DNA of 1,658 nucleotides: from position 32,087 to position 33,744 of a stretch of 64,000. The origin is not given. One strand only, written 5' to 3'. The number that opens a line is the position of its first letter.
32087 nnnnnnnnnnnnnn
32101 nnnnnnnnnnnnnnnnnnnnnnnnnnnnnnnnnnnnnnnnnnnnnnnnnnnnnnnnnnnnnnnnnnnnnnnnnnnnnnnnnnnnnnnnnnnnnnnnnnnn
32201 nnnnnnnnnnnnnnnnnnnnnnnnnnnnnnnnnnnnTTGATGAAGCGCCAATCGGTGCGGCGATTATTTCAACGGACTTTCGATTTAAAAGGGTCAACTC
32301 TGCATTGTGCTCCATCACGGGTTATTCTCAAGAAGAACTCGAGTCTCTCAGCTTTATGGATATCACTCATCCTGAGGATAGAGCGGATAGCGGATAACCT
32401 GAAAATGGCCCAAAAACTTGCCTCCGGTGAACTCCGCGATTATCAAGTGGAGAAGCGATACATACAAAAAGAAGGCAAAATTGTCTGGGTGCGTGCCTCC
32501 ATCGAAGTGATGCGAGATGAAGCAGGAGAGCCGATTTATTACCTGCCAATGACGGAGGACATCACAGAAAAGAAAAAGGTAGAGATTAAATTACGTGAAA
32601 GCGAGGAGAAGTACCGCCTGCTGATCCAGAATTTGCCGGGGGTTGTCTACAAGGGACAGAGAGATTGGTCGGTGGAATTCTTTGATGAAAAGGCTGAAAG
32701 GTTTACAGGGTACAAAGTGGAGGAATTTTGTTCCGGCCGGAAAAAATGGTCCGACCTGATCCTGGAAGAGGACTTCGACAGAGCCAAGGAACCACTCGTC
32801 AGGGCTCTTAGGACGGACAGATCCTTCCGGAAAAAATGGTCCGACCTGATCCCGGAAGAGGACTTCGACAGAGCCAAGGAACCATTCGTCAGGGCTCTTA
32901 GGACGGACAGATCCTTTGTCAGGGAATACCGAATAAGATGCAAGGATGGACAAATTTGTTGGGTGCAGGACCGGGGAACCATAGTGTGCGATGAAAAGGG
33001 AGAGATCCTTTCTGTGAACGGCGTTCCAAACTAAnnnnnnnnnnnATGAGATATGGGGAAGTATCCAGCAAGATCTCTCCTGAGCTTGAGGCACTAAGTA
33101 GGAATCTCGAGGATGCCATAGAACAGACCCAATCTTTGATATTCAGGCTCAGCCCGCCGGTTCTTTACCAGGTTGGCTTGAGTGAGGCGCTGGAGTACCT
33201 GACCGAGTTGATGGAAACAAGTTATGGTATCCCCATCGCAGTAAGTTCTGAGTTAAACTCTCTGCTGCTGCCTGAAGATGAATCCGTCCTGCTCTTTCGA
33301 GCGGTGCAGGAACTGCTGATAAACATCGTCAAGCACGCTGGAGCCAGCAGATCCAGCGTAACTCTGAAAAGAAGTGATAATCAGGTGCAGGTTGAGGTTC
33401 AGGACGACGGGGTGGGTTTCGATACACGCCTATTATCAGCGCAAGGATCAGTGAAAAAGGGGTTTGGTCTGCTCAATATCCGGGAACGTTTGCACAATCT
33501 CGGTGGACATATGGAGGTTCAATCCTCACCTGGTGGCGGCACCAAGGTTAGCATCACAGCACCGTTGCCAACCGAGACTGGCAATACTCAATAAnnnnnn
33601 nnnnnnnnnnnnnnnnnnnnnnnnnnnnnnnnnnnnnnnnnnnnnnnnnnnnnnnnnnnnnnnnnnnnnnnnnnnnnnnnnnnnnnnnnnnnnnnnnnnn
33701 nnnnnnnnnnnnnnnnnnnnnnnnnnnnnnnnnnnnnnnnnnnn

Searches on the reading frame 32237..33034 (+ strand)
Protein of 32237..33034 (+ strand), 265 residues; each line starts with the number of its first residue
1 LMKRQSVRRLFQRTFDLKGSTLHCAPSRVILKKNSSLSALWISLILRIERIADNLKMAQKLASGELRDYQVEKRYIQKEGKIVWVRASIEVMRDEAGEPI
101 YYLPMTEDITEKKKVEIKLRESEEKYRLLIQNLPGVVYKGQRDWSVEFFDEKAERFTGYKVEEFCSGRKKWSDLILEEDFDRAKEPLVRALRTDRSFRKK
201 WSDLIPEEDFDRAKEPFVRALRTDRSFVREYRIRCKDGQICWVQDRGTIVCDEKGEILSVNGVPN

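Call 60: search_protein_families(library=pfam, proteins=[window:32237-33034:+], max_evalue=0.00001)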
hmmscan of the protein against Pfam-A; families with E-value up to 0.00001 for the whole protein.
window:32237-33034:+ (265 aa): 4 families
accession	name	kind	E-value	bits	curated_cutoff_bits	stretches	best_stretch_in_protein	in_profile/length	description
PF08447.18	PAS_3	-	8.7e-33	112.9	25.6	2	199-263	24-88/89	PAS fold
PF13426.13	PAS_9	-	3.3e-10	40.6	27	0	53-111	45-103/103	PAS domain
PF08448.16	PAS_4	-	1.1e-08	35.7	23.1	0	199-258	38-96/110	PAS fold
PF00989.32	PAS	-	1.2e-08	35.3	22.6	0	199-260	44-106/113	PAS fold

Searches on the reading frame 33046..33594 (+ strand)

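Call 60: search_protein_families(library=pfam, proteins=[window:33046-33594:+], max_evalue=0.00001)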
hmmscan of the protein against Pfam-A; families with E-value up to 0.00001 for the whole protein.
window:33046-33594:+ (182 aa): 2 families
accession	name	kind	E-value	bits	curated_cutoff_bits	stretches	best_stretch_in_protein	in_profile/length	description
PF02518.31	HATPase_c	-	1.7e-17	64.3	26.4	1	81-175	4-110/111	Histidine kinase-, DNA gyrase B-, and HSP90-like ATPase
PF13581.12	HATPase_c_2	-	2.6e-06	27.9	27.4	1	75-150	24-110/127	Histidine kinase-like ATPase domain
